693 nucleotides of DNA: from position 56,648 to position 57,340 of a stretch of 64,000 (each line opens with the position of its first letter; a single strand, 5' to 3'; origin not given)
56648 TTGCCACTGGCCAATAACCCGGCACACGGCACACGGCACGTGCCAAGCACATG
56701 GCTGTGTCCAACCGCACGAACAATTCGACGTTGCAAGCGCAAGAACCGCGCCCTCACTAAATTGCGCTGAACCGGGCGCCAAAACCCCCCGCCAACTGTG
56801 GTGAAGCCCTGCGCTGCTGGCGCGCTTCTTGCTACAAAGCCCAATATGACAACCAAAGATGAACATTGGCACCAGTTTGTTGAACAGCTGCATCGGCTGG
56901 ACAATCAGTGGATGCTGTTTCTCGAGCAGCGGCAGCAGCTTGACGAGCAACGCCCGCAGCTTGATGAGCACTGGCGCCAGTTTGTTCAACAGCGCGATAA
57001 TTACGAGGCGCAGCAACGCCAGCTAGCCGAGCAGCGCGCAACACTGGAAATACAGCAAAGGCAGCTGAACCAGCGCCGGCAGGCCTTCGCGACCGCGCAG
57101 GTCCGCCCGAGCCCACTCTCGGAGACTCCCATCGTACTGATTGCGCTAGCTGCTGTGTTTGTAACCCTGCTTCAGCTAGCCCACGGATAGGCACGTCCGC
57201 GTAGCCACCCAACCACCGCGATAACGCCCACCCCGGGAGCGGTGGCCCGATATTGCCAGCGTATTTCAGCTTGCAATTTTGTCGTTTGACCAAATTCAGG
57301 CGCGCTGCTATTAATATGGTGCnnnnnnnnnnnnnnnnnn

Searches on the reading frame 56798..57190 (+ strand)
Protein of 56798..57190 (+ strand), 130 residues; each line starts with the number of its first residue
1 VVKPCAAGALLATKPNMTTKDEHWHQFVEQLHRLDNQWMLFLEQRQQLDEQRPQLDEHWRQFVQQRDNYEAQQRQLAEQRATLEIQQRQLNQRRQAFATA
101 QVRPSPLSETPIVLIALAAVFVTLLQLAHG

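Call 8: search_protein_families(library=pfam, proteins=[window:56798-57190:+], max_evalue=0.01)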
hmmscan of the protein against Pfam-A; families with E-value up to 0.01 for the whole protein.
window:56798-57190:+ (130 aa): 1 family
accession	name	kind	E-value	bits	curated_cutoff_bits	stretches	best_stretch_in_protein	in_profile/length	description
PF08657.15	DASH_Spc34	-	0.0029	17.7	26.7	1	15-94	180-251/280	DASH complex subunit Spc34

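Call 33: find_homologous_proteins(query=window:56843-57187:+, max_evalue=0.001)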
Query window:56843-57187:+ (115 aa): 6 proteins with E <= 0.001 among 123 candidates.
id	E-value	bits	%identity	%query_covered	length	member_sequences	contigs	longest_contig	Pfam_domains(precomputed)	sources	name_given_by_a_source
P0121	2.9e-65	235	98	100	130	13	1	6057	-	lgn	-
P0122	2.9e-52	193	83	100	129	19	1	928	-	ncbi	-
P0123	7.8e-48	179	81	100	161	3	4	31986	-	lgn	-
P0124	8.3e-47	176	78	99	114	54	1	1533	-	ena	-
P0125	8.6e-41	156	81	85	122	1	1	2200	-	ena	-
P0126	1.3e-38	149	70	97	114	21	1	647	-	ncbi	-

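Call 34: find_encoding_contigs(protein=P0123, flank=10000, max_places=4)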
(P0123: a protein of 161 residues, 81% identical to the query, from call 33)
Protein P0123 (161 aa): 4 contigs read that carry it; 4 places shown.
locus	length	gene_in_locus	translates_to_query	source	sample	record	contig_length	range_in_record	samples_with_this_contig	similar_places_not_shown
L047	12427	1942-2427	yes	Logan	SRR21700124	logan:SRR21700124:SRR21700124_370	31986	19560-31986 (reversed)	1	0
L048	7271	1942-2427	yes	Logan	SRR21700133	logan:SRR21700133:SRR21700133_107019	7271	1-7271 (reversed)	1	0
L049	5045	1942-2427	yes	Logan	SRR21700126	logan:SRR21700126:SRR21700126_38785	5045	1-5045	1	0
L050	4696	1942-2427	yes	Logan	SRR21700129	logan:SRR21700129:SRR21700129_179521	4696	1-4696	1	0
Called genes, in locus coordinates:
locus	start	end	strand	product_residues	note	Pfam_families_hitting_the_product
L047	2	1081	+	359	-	?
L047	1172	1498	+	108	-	-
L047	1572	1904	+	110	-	-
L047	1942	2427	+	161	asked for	-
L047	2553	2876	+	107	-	-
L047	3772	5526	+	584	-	PF01257:2Fe-2S_thioredx, PF01512:Complex1_51K, PF22461:SLBB_2 (weak), PF10589:NADH_4Fe-4S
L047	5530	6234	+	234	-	PF00111:Fer2 (weak), PF13510:Fer2_4, PF12837:Fer4_6 (faint), PF13237:Fer4_10 (faint), PF22117:Fer4_Nqo3, PF12838:Fer4_7, PF13187:Fer4_9 (weak), PF00037:Fer4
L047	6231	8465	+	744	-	PF04879:Molybdop_Fe4S4, PF00384:Molybdopterin, PF01568:Molydop_binding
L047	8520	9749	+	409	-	PF03453:MoeA_N, PF00994:MoCF_biosynth, PF03454:MoeA_C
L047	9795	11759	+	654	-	PF03453:MoeA_N, PF00994:MoCF_biosynth, PF03454:MoeA_C, PF12727:PBP_like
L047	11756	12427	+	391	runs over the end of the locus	PF02771:Acyl-CoA_dh_N, PF02770:Acyl-CoA_dh_M, PF00441:Acyl-CoA_dh_1, PF08028:Acyl-CoA_dh_2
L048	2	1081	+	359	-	?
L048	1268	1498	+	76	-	-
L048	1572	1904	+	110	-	-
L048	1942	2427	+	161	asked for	-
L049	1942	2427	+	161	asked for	-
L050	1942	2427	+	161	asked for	-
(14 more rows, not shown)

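Call 35: find_encoding_contigs(protein=P0126, flank=10000, max_places=4)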
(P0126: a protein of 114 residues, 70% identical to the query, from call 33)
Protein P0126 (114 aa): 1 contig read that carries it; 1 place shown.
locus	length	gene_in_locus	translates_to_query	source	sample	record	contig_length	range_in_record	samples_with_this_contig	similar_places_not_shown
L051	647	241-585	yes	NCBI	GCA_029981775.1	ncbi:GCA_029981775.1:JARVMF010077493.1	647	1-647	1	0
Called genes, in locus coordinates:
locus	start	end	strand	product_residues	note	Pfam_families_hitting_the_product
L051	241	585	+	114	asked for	-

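Call 83: predict_structure(alignment_id=A4)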
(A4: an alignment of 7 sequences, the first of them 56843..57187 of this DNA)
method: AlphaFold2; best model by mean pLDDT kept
length: 115 residues; sequences in the alignment: 7
mean_pLDDT: 82.2   pTM: 0.39
mean pLDDT of the five models: 82.2, 81.1, 80.3, 80.0, 78.8
residues with pLDDT >= 90: 64; 70-90: 18; 50-70: 24; < 50: 9
segments of 3 or more residues with pLDDT < 50: 88-95
pLDDT, mean of each block of 10 residues (from residue 1): 81 95 95 91 95 96 94 88 64 50 66 60
secondary structure, 60 per line:
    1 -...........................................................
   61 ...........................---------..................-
elements in order: H2-87 H97-114

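Call 85: search_protein_representatives(alignment_id=A4)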
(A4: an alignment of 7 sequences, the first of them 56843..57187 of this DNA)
Query: 7 sequences, 125 profile positions. Proteins with E-value up to 0.001 (for the whole library): 3; up to 1e-10: 1; up to 1e-30: 1. The best 3 are listed.
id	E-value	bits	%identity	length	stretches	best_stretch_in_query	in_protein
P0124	7.4e-60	216.9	-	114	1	12-125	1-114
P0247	2.2e-05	40.9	-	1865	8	23-83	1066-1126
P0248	5.6e-04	36.4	-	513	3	5-67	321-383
